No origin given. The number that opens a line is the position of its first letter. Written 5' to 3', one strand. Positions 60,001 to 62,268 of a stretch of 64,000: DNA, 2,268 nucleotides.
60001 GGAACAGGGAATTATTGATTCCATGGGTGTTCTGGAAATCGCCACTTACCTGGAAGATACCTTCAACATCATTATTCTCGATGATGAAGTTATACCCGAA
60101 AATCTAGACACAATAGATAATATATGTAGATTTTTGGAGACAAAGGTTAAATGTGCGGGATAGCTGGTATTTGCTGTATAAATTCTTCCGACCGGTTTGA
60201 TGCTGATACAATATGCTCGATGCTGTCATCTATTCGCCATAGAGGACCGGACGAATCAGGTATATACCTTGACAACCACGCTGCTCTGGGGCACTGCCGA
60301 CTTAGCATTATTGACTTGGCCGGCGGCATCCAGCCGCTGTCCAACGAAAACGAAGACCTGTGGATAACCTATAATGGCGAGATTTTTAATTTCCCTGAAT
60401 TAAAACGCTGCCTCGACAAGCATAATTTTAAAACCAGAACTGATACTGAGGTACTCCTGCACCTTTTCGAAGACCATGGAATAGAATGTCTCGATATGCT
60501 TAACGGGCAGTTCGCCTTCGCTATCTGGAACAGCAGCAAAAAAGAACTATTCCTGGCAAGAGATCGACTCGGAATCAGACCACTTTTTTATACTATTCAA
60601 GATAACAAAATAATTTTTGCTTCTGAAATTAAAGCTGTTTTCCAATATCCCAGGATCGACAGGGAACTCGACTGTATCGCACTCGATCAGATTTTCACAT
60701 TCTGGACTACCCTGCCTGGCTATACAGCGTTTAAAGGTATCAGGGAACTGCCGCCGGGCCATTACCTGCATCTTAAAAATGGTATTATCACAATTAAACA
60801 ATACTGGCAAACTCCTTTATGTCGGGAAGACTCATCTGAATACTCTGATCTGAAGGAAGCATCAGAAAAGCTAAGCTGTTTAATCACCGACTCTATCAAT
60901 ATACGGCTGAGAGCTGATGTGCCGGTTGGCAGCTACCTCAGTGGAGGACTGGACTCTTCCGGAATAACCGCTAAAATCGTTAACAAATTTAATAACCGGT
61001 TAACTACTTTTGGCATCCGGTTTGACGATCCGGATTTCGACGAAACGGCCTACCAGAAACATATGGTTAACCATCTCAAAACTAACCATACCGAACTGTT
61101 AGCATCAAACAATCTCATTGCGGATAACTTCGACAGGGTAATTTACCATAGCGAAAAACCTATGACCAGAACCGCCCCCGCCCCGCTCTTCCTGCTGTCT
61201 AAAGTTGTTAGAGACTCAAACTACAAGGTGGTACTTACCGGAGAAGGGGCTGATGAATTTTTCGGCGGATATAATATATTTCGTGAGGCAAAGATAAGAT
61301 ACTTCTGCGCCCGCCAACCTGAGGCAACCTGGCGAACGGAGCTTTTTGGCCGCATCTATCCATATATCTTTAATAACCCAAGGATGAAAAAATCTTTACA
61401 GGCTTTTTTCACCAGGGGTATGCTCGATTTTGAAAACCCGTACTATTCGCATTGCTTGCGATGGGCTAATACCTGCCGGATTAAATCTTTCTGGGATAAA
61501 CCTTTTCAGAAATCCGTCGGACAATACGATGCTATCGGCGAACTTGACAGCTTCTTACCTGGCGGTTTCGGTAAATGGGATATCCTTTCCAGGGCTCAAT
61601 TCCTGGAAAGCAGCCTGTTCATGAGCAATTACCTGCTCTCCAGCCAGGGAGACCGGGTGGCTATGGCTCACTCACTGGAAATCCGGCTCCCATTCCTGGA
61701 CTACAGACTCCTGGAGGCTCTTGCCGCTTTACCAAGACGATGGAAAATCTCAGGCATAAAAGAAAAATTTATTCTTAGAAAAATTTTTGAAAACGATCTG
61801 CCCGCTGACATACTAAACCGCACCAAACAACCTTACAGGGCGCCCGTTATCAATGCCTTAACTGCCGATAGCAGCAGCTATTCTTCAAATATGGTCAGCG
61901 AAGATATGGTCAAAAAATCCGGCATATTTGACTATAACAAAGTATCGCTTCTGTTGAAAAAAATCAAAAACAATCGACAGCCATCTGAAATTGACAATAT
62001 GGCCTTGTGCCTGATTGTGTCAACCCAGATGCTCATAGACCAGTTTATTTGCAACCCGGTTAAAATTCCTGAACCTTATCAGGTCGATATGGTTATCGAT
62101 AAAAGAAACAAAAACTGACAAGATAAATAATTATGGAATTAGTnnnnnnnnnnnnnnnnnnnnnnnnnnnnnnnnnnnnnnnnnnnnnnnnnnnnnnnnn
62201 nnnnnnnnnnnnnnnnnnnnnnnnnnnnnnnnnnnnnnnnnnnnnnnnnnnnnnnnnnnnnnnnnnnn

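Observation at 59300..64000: ACP / AsnB-like amidotransferase / AMP-ligase / NadE-like cluster behind a 560-nt structured leader (promoter plus three hairpin terminators)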

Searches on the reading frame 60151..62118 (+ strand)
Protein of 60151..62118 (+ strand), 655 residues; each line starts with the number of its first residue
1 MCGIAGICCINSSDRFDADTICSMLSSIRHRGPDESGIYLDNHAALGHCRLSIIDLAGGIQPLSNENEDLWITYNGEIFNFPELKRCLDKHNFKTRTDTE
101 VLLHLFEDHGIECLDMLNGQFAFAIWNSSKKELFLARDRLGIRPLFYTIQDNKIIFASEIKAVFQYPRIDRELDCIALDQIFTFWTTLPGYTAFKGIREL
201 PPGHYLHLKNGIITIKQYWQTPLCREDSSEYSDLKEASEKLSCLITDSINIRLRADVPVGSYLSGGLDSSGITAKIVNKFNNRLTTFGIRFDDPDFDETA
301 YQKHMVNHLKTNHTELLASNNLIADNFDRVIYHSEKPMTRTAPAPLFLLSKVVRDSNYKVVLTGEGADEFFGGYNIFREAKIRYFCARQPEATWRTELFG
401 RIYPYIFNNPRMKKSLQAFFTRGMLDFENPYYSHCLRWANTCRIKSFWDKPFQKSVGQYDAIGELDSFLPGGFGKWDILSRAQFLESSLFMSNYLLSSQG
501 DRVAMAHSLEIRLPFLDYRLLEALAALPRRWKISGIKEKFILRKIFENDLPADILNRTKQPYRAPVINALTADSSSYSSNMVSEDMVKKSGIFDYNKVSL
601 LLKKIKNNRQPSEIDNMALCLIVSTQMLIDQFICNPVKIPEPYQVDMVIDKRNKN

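Call 8: search_protein_families(library=pfam, proteins=[window:60151-62118:+])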
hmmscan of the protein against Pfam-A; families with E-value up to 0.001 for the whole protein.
window:60151-62118:+ (655 aa): 4 families
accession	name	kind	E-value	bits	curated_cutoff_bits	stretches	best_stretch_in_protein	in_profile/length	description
PF00733.27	Asn_synthase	-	1.8e-77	261.8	21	1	244-607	5-333/354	Asparagine synthase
PF13537.11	GATase_7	-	6.6e-42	142.9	25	1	48-164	1-122/123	Glutamine amidotransferase domain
PF13522.11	GATase_6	-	3.3e-40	137.6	27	1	33-159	1-130/130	Glutamine amidotransferase domain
PF12481.13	DUF3700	-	0.00019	21.4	27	1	114-162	126-175/228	Aluminium induced protein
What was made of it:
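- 60151..62118 (+): AsnB-family glutamine-dependent amidotransferase with an N-terminal MCGIAG nucleophile. Pfam matches are in call 8.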

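Call 9: search_protein_families(library=ncbifam, proteins=[window:60151-62118:+])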
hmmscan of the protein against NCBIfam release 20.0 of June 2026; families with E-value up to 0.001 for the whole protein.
window:60151-62118:+ (655 aa): 9 families
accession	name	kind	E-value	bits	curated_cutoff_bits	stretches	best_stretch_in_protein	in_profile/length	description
TIGR01536.1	asn_synth_AEB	equivalog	1.2e-148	496.3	267.1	1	2-562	1-517/517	asparagine synthase (glutamine-hydrolyzing)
TIGR03108.1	eps_aminotran_1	hypoth_equivalog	2.4e-130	436.1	816.9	1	1-610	1-609/628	XrtA/PEP-CTERM system amidotransferase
NF006949.0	PRK09431.1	equivalog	4e-105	352.4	499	3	1-165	1-167/554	asparagine synthase B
TIGR03104.1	trio_amidotrans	equivalog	1.3e-98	330.8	570.1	2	1-380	1-386/589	N-acetylglutaminylglutamine amidotransferase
NF033535.1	lass_lactam_cya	exception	1.3e-75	255.3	525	2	1-370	1-375/668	lasso peptide isopeptide bond-forming cyclase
NF033561.1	macrolact_Ik_Al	subfamily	2.9e-13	49.3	300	1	124-370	84-330/561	albusnodin/ikarugamycin family macrolactam cyclase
TIGR01134.1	purF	equivalog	4.1e-13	49.5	350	1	40-163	62-199/432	amidophosphoribosyltransferase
NF001484.0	PRK00331.1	subfamily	1.1e-11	43.9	381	1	62-167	87-202/601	isomerizing glutamine--fructose-6-phosphate transaminase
TIGR01135.1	glmS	equivalog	2.8e-09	36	418.05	1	63-167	87-201/607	glutamine--fructose-6-phosphate transaminase (isomerizing)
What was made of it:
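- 60151..62118 (+): TIGR03108 scores 436 against 817 (call 9).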

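Call 10: find_encoding_contigs(protein=window:60151-62118:+, flank=10000, max_places=6)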
Protein window:60151-62118:+ (655 aa): no gene with exactly this product is on record in the collection.

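Call 12: find_homologous_proteins(query=window:60151-62118:+, max_evalue=1e-50)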
Query window:60151-62118:+ (655 aa): 8000 proteins with E <= 1e-50 among 8000 candidates; the best 120 are listed.
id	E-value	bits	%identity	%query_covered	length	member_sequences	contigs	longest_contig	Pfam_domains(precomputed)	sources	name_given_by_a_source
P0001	0.0e+0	1532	100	100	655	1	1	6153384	PF00733.28,PF13522.12,PF13537.12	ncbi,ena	-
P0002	8.6e-293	990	66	100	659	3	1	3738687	PF00733.28,PF13522.12,PF13537.12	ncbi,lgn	ncbi:MAG: asparagine synthase (glutamine-hydrolyzing) [Candidatus Electrothrix sp. YB6]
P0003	1.3e-282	957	65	96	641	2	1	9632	PF00733.28,PF13522.12,PF13537.12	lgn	-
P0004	5.5e-254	862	56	100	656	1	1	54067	PF00733.28,PF13522.12,PF13537.12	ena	-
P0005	1.4e-250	851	56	100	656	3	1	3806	PF00733.28,PF13522.12,PF13537.12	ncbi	-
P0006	4.3e-250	849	56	100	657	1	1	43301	PF00733.28,PF13522.12,PF13537.12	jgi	jgi:asparagine synthase (glutamine-hydrolysing)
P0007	1.7e-246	838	56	100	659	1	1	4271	PF00733.28,PF13522.12,PF13537.12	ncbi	-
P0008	2.0e-246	837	55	100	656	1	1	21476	PF00733.28,PF13522.12,PF13537.12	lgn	-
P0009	4.6e-244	829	56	100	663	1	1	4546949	PF00733.28,PF13522.12,PF13537.12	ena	-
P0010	4.8e-244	829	55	100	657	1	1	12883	PF00733.28,PF13522.12,PF13537.12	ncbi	-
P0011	7.6e-244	829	56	100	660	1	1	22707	PF00733.28,PF13522.12,PF13537.12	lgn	-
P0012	2.1e-243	827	55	100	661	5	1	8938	PF00733.28,PF13522.12,PF13537.12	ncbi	-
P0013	3.5e-242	823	56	97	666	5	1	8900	PF00733.28,PF13522.12,PF13537.12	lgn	-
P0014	1.4e-241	821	57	97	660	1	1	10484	PF00733.28,PF13522.12,PF13537.12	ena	-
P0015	1.0e-240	818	56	97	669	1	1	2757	PF00733.28,PF13522.12,PF13537.12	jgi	-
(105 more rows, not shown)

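Call 13: find_encoding_contigs(protein=P0001, flank=10000, max_places=3)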
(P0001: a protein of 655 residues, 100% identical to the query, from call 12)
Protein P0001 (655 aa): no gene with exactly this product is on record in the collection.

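Call 14: find_encoding_contigs(protein=P0002, flank=10000, max_places=3)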
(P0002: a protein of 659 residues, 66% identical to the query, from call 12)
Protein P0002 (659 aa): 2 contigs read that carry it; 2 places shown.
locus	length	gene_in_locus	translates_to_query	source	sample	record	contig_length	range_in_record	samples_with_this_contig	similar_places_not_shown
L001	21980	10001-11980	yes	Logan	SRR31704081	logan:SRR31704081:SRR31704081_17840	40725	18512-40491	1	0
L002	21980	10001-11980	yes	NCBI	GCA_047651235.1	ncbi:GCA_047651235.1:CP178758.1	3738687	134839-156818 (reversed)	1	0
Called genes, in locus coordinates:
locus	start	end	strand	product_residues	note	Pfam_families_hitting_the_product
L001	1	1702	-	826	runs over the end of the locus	PF03781:FGE-sulfatase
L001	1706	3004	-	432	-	PF13191:AAA_16 (faint), PF00004:AAA (faint), PF07724:AAA_2 (faint), PF07728:AAA_5 (weak)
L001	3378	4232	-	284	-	-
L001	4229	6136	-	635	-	PF25063:ARM_TT21_C, PF23914:TPR_CcmH_CycH (weak), PF14559:TPR_19, PF12895:ANAPC3 (weak), PF13371:TPR_9 (weak), PF07719:TPR_2 (weak), PF13432:TPR_16, PF13414:TPR_11 (weak), +21 more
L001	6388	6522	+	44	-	-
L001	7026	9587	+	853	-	PF00668:Condensation, PF00550:PP-binding, PF00975:Thioesterase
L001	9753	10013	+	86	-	-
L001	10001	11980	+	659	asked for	PF13522:GATase_6, PF13537:GATase_7, PF00733:Asn_synthase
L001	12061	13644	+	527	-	PF00501:AMP-binding, PF13193:AMP-binding_C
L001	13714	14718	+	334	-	PF02540:NAD_synthase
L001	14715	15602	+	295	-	-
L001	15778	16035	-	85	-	-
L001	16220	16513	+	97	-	-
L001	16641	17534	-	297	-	PF01555:N6_N4_Mtase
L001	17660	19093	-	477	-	PF00361:Proton_antipo_M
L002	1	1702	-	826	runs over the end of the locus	PF03781:FGE-sulfatase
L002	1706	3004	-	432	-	PF13191:AAA_16 (faint), PF00004:AAA (faint), PF07724:AAA_2 (faint), PF07728:AAA_5 (weak)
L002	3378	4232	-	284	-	-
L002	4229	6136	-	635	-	PF25063:ARM_TT21_C, PF23914:TPR_CcmH_CycH (weak), PF14559:TPR_19, PF12895:ANAPC3 (weak), PF13371:TPR_9 (weak), PF07719:TPR_2 (weak), PF13432:TPR_16, PF13414:TPR_11 (weak), +21 more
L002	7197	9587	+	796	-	PF00668:Condensation, PF00550:PP-binding, PF00975:Thioesterase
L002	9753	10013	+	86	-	-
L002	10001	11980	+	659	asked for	PF13522:GATase_6, PF13537:GATase_7, PF00733:Asn_synthase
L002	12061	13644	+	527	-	PF00501:AMP-binding, PF13193:AMP-binding_C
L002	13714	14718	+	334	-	PF02540:NAD_synthase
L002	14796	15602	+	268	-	-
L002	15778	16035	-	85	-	-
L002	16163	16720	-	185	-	PF09195:Endonuc-BglII, PF02923:BamHI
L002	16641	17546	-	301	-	PF01555:N6_N4_Mtase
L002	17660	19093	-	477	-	PF00361:Proton_antipo_M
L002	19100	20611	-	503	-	PF00361:Proton_antipo_M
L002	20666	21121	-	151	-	PF05685:Uma2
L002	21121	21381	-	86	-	PF10387:DUF2442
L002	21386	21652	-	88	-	PF13711:DUF4160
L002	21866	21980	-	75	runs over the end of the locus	-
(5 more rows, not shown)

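Call 19: find_related_loci(query=window:60151-62118:+, collection=genome_contigs, flank=10000)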
Query window:60151-62118:+ (655 aa) in genome_contigs; peptide patterns used: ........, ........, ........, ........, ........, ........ (x = any residue, [..] = any of these).
126 stretches matched a pattern; 72 encode a relative of the query (tblastn E <= 1e-3); 72 distinct loci.
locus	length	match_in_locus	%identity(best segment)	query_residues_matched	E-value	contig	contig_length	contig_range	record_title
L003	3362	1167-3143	51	1-655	0e+0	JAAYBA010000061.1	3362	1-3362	MAG: Planctomycetota bacterium isolate AS06rmzACSIP_229 38006_AS06, whole genome shotgun sequence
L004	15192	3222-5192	53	1-653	0e+0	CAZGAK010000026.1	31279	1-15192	MAG TPA_asm: uncultured Syntrophaceae bacterium isolate SRP178699_co1_632 genome assembly, contig: NODE_1521_length_3127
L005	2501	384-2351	52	1-652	0e+0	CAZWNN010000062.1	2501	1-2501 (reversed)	MAG TPA_asm: Candidatus Woesearchaeota archaeon isolate SRP178699_co2_474 genome assembly, contig: NODE_63996_length_250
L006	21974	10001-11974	52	1-655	0e+0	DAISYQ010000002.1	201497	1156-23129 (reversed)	MAG TPA_asm: Syntrophales bacterium isolate CTOTU18710 NODE_26_length_201497_cov_7.655057, whole genome shotgun sequence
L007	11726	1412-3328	53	1-637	0e+0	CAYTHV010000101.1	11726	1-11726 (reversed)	MAG TPA_asm: uncultured Pirellulales bacterium isolate SRP272421_co2_433 genome assembly, contig: NODE_19252_length_1172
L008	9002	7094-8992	54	1-634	0e+0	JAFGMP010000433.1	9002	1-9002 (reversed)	MAG: Candidatus Latescibacterota bacterium isolate Zod_Metabat.481 k87_9609106, whole genome shotgun sequence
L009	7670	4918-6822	53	1-633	0e+0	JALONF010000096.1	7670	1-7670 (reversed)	MAG: Ignavibacteriaceae bacterium isolate Prado070 scaffold_22093, whole genome shotgun sequence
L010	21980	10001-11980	51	1-655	0e+0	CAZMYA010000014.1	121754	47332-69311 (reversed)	MAG TPA_asm: uncultured Ignavibacterium sp. isolate SRP290908_co1_68 genome assembly, contig: NODE_124_length_121754_cov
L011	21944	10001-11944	51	1-655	0e+0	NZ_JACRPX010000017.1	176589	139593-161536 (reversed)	MAG: Ignavibacterium album isolate NC_groundwater_1998_Pr3_S-0.65um_35_12 SR2-18-Sp65_coassembly_scaffold_127495, whole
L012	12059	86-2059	51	1-654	0e+0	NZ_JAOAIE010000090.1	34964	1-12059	MAG: Ignavibacterium album isolate SKW81 k141_635633, whole genome shotgun sequence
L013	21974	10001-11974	51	1-655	0e+0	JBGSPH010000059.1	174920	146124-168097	MAG: Ignavibacteriaceae bacterium isolate JTS-AC3 k141_4215102, whole genome shotgun sequence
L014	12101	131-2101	51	1-653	0e+0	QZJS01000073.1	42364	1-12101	MAG: Desulfobacteraceae bacterium isolate SURF_33 Ga0104751_1001302, whole genome shotgun sequence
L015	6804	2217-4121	52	1-633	0e+0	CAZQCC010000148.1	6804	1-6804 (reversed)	MAG TPA_asm: uncultured Ignavibacterium sp. isolate binchicken_co269_87 genome assembly, contig: NODE_11686_length_6804_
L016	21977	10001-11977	50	1-655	0e+0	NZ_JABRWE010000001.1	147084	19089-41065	MAG: Ignavibacterium sp. isolate MAG-12 c_000000000019, whole genome shotgun sequence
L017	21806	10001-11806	52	36-635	0e+0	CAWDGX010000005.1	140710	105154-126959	MAG: uncultured Ignavibacteriaceae bacterium isolate MFD03804.bin.2.117 genome assembly, contig: contig_19102, whole gen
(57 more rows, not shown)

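Call 22: find_encoding_contigs(protein=P0003, flank=10000, max_places=3)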
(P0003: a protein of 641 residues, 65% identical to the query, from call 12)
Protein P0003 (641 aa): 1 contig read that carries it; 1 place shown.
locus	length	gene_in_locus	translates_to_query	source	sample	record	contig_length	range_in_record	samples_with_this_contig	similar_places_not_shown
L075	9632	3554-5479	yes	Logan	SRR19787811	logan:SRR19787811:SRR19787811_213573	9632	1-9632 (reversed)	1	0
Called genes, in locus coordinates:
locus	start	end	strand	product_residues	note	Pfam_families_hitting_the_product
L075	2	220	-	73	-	?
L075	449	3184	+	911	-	PF00668:Condensation, PF00550:PP-binding, PF00975:Thioesterase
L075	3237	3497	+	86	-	-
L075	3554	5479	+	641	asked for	PF13522:GATase_6, PF13537:GATase_7, PF00733:Asn_synthase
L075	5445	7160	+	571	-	PF00501:AMP-binding, PF13193:AMP-binding_C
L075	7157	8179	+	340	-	PF02540:NAD_synthase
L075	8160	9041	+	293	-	-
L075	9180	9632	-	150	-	?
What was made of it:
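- The nearest clusters look NRPS-like, with a C-PCP-TE gene (calls 14, 22).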

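Call 25: search_protein_families(library=pfam, proteins=[L002:14796-15602:+, L002:13714-14718:+], max_evalue=0.01)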
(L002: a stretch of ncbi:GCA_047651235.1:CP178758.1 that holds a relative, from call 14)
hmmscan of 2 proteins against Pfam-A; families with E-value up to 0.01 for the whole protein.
L002:14796-15602:+ (268 aa): 0 families

L002:13714-14718:+ (334 aa): 3 families
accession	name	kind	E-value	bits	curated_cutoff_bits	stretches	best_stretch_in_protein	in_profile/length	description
PF02540.23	NAD_synthase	-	2.1e-50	171.6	21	2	171-309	98-234/242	NAD synthase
PF03054.22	tRNA_Me_trans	-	7.6e-05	22.9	20.6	1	40-126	3-86/202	tRNA methyl transferase HUP domain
PF00733.27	Asn_synthase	-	0.0047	17.1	21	1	24-102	7-81/354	Asparagine synthase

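Call 46: search_solved_structures(query=window:60151-62118:+, max_evalue=0.00001)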
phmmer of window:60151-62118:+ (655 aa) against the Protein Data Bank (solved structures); distinct sequences matched with E-value up to 0.00001: 9.
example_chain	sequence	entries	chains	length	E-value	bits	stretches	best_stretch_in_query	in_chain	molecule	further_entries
7ylz_A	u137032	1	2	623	4.8e-63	216.4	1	1-394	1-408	hydroxyamidotransferase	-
1ct9_A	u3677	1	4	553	6.6e-54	186.2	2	27-164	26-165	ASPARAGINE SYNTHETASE B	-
6gq3_A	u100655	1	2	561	1e-44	155.9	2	2-381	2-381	Asparagine synthetase [glutamine-hydrolyzing]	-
8sue_A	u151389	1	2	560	1.6e-44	155.2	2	20-382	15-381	Asparagine synthetase [glutamine-hydrolyzing]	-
9b6c_A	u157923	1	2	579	2.5e-43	151.3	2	20-382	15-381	Asparagine synthetase [glutamine-hydrolyzing]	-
1jgt_A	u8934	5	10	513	2e-12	49.2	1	75-375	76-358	BETA-LACTAM SYNTHETASE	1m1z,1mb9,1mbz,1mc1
1ao0_A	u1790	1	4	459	7.3e-08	34.1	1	43-161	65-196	GLUTAMINE PHOSPHORIBOSYLPYROPHOSPHATE AMIDOTRANSFERASE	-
1gph_1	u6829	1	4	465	7.4e-08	34.1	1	43-161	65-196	GLUTAMINE PHOSPHORIBOSYL-PYROPHOSPHATE AMIDOTRANSFERASE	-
1q15_A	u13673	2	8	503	1.1e-07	33.5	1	97-374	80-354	CarA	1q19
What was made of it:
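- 60151..62118 (+): The best PDB hits are 7ylz and 1ct9 (call 46).
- Closest known: AsnB-like amidotransferases of secondary metabolism: TsnB9 hydroxyamidotransferase. Same: 7ylz is the best solved-structure hit, at 216 bits, ahead of E. coli AsnB at 186 bits (call 46).
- Closest known: AsnB-like amidotransferases of secondary metabolism: TsnB9 hydroxyamidotransferase. Different: The 7ylz alignment covers only residues 1-394 (call 46).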
